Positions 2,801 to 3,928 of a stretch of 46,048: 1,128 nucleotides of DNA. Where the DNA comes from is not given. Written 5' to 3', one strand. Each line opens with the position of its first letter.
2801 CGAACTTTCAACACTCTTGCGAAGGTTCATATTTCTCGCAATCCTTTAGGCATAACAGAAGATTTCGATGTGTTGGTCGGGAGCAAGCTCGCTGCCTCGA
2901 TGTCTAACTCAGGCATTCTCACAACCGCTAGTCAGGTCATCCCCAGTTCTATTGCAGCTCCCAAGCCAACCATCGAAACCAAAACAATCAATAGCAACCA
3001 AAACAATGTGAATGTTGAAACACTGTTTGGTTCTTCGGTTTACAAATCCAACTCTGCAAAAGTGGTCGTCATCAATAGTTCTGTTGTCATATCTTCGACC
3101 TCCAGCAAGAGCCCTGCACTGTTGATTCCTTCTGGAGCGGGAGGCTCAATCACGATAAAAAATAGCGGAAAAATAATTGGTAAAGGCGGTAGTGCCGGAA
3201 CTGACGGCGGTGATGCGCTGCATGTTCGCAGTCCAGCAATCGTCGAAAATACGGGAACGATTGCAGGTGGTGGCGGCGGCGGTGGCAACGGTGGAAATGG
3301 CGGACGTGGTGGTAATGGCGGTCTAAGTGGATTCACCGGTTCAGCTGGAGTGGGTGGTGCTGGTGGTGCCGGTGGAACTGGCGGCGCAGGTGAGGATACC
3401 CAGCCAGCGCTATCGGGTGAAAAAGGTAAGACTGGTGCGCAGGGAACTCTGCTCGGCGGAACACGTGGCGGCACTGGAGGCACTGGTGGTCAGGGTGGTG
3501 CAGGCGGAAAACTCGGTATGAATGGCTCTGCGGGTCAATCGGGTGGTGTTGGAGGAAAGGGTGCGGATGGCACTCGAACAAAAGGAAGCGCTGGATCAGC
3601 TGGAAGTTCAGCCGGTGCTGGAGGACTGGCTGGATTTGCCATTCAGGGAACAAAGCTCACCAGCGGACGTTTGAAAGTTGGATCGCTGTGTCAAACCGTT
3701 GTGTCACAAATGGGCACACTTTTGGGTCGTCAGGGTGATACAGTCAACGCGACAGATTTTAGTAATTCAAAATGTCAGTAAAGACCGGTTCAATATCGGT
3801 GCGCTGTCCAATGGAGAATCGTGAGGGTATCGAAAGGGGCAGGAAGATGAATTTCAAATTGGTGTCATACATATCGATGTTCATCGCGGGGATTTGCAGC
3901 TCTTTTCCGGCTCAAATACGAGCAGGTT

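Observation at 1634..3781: Trypsin-like protease fused to a polyglycine-rich C-terminal region of about 170 residues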

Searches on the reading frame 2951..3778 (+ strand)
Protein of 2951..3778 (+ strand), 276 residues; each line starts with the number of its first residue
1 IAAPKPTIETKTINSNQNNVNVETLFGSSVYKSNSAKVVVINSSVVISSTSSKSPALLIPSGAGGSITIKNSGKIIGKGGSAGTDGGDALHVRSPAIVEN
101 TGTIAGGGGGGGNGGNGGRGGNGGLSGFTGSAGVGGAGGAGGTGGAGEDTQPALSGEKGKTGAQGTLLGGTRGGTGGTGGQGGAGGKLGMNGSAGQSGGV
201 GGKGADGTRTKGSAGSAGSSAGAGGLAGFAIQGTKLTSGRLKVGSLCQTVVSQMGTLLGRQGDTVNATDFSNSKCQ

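Call 24: search_solved_structures(query=A3, max_evalue=10, show_alignments=3)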
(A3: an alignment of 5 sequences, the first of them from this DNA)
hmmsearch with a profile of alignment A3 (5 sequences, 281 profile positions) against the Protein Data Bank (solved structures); distinct sequences matched with E-value up to 10: 8.
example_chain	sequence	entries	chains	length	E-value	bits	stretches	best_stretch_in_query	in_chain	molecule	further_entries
7usc_C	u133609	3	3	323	0.064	15.7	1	100-126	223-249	Wiskott-Aldrich syndrome protein family member 1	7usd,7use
6f45_D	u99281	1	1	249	0.092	15.2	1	36-182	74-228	Receptor recognition protein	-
7lyb_P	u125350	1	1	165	1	11.8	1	108-129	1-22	Ubiquitin-conjugating enzyme E2 D3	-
7w5z_M2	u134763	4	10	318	1.6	11.1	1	77-109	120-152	2-oxoglutarate/malate carrier protein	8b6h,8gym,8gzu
8bqs_DV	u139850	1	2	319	1.6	11.1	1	77-109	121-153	2-oxoglutarate/malate carrier protein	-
9wxp_BK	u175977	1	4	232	3.4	10.1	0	111-233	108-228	Collagen type IX alpha 2 chain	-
9wxp_EC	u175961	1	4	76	8.3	8.8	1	159-226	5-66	Fibrillar collagen NC1 domain-containing protein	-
9wxp_EA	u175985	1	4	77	8.6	8.8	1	160-223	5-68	Fibrillar collagen NC1 domain-containing protein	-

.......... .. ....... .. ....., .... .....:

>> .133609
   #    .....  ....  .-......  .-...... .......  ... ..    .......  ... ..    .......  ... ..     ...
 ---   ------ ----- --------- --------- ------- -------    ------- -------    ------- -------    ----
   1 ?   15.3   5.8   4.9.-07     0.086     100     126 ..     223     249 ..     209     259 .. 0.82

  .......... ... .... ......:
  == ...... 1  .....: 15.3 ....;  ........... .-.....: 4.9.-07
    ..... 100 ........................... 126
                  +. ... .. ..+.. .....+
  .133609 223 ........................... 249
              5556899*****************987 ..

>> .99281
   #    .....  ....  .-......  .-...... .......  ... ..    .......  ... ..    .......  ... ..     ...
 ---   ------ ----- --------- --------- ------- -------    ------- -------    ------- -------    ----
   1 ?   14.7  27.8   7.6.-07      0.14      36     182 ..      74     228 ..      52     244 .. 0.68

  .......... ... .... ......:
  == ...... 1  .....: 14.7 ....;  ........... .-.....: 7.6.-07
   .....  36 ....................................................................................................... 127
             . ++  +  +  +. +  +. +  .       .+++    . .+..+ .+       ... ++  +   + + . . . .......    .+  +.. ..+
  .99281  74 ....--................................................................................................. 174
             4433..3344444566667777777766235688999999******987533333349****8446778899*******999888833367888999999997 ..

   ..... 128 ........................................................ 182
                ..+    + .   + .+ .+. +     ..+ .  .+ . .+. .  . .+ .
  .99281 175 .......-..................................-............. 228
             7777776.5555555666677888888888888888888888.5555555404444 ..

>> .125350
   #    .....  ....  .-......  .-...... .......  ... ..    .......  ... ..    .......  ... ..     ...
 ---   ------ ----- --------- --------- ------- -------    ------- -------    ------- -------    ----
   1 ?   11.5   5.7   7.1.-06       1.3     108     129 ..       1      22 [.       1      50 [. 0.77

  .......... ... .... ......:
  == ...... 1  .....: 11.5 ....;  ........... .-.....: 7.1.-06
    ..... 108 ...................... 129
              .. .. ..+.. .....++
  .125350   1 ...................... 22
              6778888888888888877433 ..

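Call 25: search_protein_families(library=pfam, alignment_id=A3, max_evalue=10)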
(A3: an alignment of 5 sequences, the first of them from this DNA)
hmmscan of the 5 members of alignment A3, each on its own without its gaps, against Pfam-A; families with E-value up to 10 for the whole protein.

A. member 1, seq(276 aa): 1 family
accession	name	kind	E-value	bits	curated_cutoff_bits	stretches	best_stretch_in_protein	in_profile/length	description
PF13083.13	KH_KhpA-B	-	0.043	14.2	32.1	1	252-267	38-53/73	KhpA/KhpB, KH domain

B. families by the number of members that match (of 5 scanned): 2 families
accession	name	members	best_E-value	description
PF13083.13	KH_KhpA-B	1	0.043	KhpA/KhpB, KH domain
PF20860.2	Dicers_N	1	0.33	Dicers, N-terminal domain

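Call 26: search_protein_families(library=phrogs, alignment_id=A3, max_evalue=10)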
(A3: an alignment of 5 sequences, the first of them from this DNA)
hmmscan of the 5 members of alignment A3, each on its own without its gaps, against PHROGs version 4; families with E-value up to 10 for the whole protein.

A. member 1, seq(276 aa): 3 families
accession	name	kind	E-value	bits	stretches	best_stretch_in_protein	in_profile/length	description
phrog_10745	-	unknown function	6.8e-19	69.7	1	10-123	46-167/353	-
phrog_11439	-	tail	6.8e-08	32.2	1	15-203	552-748/775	tail fiber protein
phrog_37828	-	unknown function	0.18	13.1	1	231-259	17-45/48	-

B. families by the number of members that match (of 5 scanned): 5 families
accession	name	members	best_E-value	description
phrog_10745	-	5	6.7e-19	-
phrog_11439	-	5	6.8e-08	tail fiber protein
phrog_15824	-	3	0.082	tail fiber protein proximal subunit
phrog_2056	-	2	0.51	tail fiber protein; host specificity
phrog_37828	-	1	0.18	-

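Call 27: find_homologous_proteins(query=A3, max_evalue=0.001)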
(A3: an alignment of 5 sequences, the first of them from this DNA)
Query A3 (5 sequences) (276 aa, profile of the alignment): 516 proteins with E <= 0.001 among 8000 candidates; the best 120 are listed.
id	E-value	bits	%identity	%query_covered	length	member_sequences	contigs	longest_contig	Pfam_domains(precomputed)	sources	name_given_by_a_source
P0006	9.7e-35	138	50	31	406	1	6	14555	PF05268.19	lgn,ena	-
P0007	2.0e-31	127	-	-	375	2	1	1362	PF05268.19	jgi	jgi:hypothetical protein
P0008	3.9e-31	126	38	47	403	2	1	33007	PF05268.19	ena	-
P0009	5.1e-31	126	44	37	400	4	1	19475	PF05268.19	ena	-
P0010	4.2e-30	123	44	36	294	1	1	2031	PF05268.19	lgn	-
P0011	4.7e-30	123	44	35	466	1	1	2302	PF05268.19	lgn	-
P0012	1.2e-29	122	47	34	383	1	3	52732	PF05268.19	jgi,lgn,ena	-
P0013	2.9e-29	120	45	31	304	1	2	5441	PF05268.19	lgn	-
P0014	4.9e-29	120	41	34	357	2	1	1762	PF05268.19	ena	-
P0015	6.5e-29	119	43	36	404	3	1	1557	PF05268.19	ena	-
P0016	8.1e-29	119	39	36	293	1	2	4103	PF05268.19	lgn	-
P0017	1.3e-28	118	41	35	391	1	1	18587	PF05268.19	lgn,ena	-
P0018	2.1e-28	117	-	-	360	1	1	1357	PF05268.19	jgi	-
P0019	2.7e-28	117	37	59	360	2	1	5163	PF05268.19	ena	-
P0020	3.3e-28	117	-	-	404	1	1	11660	PF05268.19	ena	-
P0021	5.0e-28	116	52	35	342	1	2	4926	PF05268.19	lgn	-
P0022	7.9e-28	116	45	36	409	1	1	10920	PF05268.19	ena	-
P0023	8.6e-28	115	48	37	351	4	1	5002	PF05268.19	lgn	-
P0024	1.1e-27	115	44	37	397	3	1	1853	PF05268.19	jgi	-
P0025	1.4e-27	115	44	37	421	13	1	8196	PF05268.19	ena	-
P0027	4.3e-27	113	47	37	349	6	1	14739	PF05268.19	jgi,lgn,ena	-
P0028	7.0e-27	112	-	-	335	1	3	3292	PF05268.19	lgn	-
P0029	8.0e-27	112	38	63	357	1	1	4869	PF05268.19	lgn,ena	-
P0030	1.1e-26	112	44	37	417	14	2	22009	PF05268.19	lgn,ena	-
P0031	2.2e-26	111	41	35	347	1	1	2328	PF05268.19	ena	-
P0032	2.2e-26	111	46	23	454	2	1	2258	PF05268.19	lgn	-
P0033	3.6e-26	110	49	30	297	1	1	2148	PF05268.19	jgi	jgi:hypothetical protein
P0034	4.5e-26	110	-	-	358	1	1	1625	PF05268.19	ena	-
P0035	5.1e-26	110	-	-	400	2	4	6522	PF05268.19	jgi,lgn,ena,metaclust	metaclust:\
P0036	8.1e-26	109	45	24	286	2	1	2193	PF05268.19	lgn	-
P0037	1.3e-25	108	38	22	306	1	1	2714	PF05268.19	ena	-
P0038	2.1e-25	108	42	36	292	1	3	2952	PF05268.19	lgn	-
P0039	2.4e-25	107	-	-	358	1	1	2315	PF05268.19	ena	-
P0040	4.7e-25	106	37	35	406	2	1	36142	PF05268.19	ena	-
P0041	4.7e-25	106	44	23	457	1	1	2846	PF05268.19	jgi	jgi:hypothetical protein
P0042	6.2e-25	106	48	34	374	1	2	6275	PF05268.19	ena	-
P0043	7.5e-25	106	-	-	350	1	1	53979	PF05268.19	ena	-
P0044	7.7e-25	106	37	35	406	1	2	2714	PF05268.19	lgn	-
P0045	1.1e-24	105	49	37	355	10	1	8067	PF05268.19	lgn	-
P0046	1.1e-24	105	-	-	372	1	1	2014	PF05268.19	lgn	-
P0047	1.3e-24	105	43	37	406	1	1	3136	PF05268.19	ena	-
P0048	1.3e-24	105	40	21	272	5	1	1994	PF05268.19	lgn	-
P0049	1.4e-24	105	40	37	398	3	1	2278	PF05268.19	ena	-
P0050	2.0e-24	104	41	36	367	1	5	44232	PF05268.19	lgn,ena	-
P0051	3.2e-24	104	39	37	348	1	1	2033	PF05268.19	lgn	-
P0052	3.9e-24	103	-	-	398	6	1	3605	PF05268.19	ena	-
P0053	4.5e-24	103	37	61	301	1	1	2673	PF05268.19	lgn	-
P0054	5.7e-24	103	39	37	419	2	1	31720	PF05268.19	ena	-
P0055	6.0e-24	103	40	37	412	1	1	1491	PF05268.19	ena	-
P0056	6.8e-24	103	44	37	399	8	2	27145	PF05268.19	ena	-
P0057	8.3e-24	102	43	39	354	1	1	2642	PF05268.19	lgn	-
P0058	1.2e-23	102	44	29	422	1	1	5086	PF05268.19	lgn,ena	-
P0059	1.4e-23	102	36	35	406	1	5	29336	PF05268.19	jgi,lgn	jgi:hypothetical protein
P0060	1.5e-23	102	45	32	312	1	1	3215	PF05268.19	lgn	-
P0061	1.6e-23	101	-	-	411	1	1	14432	PF05268.19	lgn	-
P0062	2.4e-23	101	45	37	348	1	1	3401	PF05268.19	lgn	-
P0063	2.6e-23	101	44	36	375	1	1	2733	PF05268.19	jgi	jgi:hypothetical protein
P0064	4.5e-23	100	49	34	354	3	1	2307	PF05268.19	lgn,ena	-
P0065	5.1e-23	100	45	34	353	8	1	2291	PF05268.19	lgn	-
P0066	5.1e-23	100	38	35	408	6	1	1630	PF05268.19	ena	-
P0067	7.1e-23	99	44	37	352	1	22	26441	PF05268.19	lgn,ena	-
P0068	9.0e-23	99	48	34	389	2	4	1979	PF05268.19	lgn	-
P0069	1.3e-22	98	42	37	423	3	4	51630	PF05268.19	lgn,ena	-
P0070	1.4e-22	98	43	37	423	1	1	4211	PF05268.19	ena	-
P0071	1.8e-22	98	40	35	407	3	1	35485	PF05268.19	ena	-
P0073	3.2e-22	97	42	37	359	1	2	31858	PF05268.19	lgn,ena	-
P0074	3.6e-22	97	-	-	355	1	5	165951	PF05268.19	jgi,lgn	jgi:hypothetical protein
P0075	4.7e-22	97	-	-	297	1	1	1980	PF05268.19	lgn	-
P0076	4.7e-22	97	-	-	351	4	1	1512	PF05268.19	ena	-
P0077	5.7e-22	96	41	35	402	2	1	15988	PF05268.19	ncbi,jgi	-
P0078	8.0e-22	96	41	24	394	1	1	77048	PF05268.19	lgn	-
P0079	8.6e-22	96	41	23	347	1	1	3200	PF05268.19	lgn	-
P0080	1.1e-21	95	-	-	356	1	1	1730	PF05268.19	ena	-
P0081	1.2e-21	95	45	24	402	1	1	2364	PF05268.19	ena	-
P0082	1.3e-21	95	50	37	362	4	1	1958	PF05268.19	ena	-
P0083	1.7e-21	95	47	19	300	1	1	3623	PF05268.19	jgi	-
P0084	2.0e-21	95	42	24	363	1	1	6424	PF05268.19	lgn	-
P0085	2.0e-21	95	-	-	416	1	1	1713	PF05268.19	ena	-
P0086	2.1e-21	95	38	38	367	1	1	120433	PF05268.19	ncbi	ncbi:hypothetical protein [Agrobacterium sp. CG674]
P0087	3.5e-21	94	52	19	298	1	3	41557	PF05268.19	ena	-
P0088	4.1e-21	94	-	-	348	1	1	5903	PF05268.19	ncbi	-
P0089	4.3e-21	93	52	23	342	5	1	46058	PF05268.19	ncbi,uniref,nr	ncbi:hypothetical protein EVB35_042 [Rhizobium phage RHph_TM34]|uniref:Uncharacterized protein n=1 T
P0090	4.9e-21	93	43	37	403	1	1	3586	PF05268.19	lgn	-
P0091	8.0e-21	93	-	-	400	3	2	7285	PF05268.19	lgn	-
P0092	8.7e-21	92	39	37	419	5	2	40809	PF05268.19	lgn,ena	-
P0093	9.8e-21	92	-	-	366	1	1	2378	PF05268.19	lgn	-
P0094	9.9e-21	92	-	-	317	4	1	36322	PF05268.19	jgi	jgi:hypothetical protein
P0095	1.2e-20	92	42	35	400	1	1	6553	PF05268.19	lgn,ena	-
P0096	1.4e-20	92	-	-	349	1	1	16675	PF05268.19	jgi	jgi:hypothetical protein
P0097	1.8e-20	91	35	37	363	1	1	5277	PF05268.19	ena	-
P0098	1.9e-20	91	-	-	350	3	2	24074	PF05268.19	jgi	-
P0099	4.6e-20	90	49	32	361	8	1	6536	PF05268.19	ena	-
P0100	5.2e-20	90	48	30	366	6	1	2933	PF05268.19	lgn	-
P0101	6.2e-20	90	45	34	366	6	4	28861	PF05268.19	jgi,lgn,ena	-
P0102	7.2e-20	89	37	48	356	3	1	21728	PF05268.19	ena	-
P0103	7.2e-20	89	38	37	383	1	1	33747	PF05268.19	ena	-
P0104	7.5e-20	89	51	23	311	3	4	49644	PF05268.19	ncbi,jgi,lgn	jgi:hypothetical protein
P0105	8.0e-20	89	42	37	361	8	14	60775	PF05268.19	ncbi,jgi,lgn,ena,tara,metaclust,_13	tara:strand:- start:357 stop:1442 length:1086 start_codon:yes stop_codon:yes gene_type:complete|meta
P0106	1.5e-19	88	37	33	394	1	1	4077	PF05268.19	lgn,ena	-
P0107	1.5e-19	88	43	37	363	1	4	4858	PF05268.19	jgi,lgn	jgi:hypothetical protein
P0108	1.7e-19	88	48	34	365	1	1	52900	PF05268.19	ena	-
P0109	1.8e-19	88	47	37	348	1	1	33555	PF05268.19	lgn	-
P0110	2.3e-19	88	34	67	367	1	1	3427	PF05268.19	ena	-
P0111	2.3e-19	88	45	22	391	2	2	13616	PF05268.19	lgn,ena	-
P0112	2.5e-19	88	41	20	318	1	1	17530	PF05268.19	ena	-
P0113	2.8e-19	88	43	37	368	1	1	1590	PF05268.19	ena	-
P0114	3.2e-19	87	45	36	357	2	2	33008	PF05268.19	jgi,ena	-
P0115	3.3e-19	87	45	37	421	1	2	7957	PF05268.19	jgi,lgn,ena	-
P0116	3.3e-19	87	49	27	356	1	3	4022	PF05268.19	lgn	-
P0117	4.0e-19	87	37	18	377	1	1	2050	PF05268.19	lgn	-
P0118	4.3e-19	87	38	34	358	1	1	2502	PF05268.19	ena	-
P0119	4.7e-19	87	-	-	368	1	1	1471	PF05268.19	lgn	-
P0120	4.8e-19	87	35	62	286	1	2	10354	PF05268.19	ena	-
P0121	4.8e-19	87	-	-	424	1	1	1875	PF05268.19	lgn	-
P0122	5.0e-19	87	-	-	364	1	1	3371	PF05268.19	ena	-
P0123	6.3e-19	86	42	37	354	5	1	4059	PF05268.19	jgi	-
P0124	6.8e-19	86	-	-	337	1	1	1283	PF05268.19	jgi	jgi:hypothetical protein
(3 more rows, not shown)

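Call 35: search_dna_similar(query=window:2951-3778:+, collection=phages, mode=protein, max_evalue=0.001, max_rows=30)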
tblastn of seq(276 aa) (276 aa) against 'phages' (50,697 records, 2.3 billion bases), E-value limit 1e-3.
No match.

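Call 36: search_dna_similar(query=P0089, collection=phages, mode=protein, max_evalue=0.00001, max_rows=30)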
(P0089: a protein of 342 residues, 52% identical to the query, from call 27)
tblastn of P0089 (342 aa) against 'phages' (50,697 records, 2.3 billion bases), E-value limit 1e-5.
Records with a match: 40; places in all: 40; records where one place covers at least 80% of the query: 0.
Best place of each record, by identity: >=99% 4; 95-99% 3; 60-80% 7; <60% 26.
By first word of the organism name: Rhizobium 40.
By host as written in the record: Rhizobium etli CFN42 4; Rhizobium leguminosarum 4; - 4; Rhizobium phaseoli BRASIL5 4; Rhizobium etli sv. phaseoli N1314 3; Rhizobium sp. I1_9 2; Rhizobium sp. TUX16P 2; Rhizobium etli Y2_6 2; and 12 more.
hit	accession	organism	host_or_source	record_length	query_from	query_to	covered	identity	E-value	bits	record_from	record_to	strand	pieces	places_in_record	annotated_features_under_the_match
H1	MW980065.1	Rhizobium phage RHEph15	Rhizobium etli sv. phaseoli N1314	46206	1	245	72%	100.0%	9e-109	353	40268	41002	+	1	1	hypothetical protein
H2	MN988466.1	Rhizobium phage RHph_TM34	Rhizobium etli CFN42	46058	1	245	72%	100.0%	1e-108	353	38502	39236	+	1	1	hypothetical protein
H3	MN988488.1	Rhizobium phage RHph_Y1_20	Rhizobium etli Y1_20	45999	1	245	72%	99.2%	3e-107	349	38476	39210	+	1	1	hypothetical protein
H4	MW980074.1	Rhizobium phage RHEph27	Rhizobium etli sv. phaseoli CFN42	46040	1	245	72%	99.2%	5e-107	348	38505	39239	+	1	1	hypothetical protein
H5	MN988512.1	Rhizobium phage RHph_Y48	Rhizobium phaseoli IE2737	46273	1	245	72%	98.4%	7e-106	345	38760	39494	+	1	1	hypothetical protein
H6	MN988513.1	Rhizobium phage RHph_Y86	Rhizobium phaseoli 14C-2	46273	1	245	72%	98.4%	7e-106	345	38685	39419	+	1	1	hypothetical protein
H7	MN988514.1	Rhizobium phage RHph_Y2_7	Rhizobium etli Y2_7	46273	1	245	72%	98.4%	7e-106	345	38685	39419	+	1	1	hypothetical protein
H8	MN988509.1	Rhizobium phage RHph_I46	Rhizobium phaseoli IE1004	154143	1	245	72%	62.6%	2e-60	214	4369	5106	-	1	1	hypothetical protein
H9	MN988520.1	Rhizobium phage RHph_I9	Rhizobium sp. R635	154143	1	245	72%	62.6%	2e-60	214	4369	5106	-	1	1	hypothetical protein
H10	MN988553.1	Rhizobium phage RHph_I34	Rhizobium etli CFN42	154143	1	245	72%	62.6%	2e-60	214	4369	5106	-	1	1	hypothetical protein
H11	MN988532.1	Rhizobium phage RHph_I1_9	Rhizobium sp. I1_9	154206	1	245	72%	62.6%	2e-60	214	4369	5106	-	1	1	hypothetical protein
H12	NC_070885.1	Rhizobium phage RHph_I1_9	Rhizobium sp. I1_9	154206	1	245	72%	62.6%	2e-60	214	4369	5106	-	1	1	hypothetical protein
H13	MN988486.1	Rhizobium phage RHph_Y68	Rhizobium sp. TUX16P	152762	1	227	66%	60.5%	2e-45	171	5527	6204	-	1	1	hypothetical protein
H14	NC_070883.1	Rhizobium phage RHph_Y68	Rhizobium sp. TUX16P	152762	1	227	66%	60.5%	2e-45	171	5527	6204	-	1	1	hypothetical protein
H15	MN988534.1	Rhizobium phage RHph_N34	Rhizobium etli CFN42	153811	1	245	72%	54.4%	2e-32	133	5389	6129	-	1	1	hypothetical protein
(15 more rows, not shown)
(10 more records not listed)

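Call 38: get_annotated_region(hit=H2, flank=6000)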
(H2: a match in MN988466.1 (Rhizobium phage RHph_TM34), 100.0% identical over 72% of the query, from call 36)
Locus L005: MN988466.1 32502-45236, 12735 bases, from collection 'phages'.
description: Rhizobium phage RHph_TM34, complete genome.
organism: Rhizobium phage RHph_TM34 (NCBI taxid 2509556)
taxonomy: Viruses; Duplodnaviria; Heunggongvirae; Uroviricota; Caudoviricetes; Autographiviridae
host: Rhizobium etli CFN42; source: agricultural lands; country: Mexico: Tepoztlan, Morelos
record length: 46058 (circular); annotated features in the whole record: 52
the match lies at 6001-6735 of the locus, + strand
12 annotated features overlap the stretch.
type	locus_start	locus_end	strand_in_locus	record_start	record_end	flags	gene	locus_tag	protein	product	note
CDS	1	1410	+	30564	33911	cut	-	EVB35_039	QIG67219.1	cell wall hydrolase SleB-like protein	GO_component: GO:0005618 - cell wall; GO_function: GO:0016787 - hydrolase activity; GO_process: GO:0009847 - spore ...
CDS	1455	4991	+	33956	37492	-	-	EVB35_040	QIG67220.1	putative internal virion protein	-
CDS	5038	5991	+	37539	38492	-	-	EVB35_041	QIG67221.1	tail fiber protein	-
CDS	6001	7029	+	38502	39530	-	-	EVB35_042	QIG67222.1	hypothetical protein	-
CDS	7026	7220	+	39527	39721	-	-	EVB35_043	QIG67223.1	hypothetical protein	-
CDS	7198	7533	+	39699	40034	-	-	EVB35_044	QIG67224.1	terminase small subunit protein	-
CDS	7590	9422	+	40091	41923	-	-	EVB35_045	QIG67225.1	terminase large subunit protein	-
CDS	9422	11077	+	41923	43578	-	-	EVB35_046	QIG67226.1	hypothetical protein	-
CDS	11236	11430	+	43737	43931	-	-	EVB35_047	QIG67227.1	hypothetical protein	-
CDS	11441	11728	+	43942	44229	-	-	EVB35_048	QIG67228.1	hypothetical protein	-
CDS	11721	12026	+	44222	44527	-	-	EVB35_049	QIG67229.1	hypothetical protein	-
CDS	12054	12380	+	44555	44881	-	-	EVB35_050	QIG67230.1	hypothetical protein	-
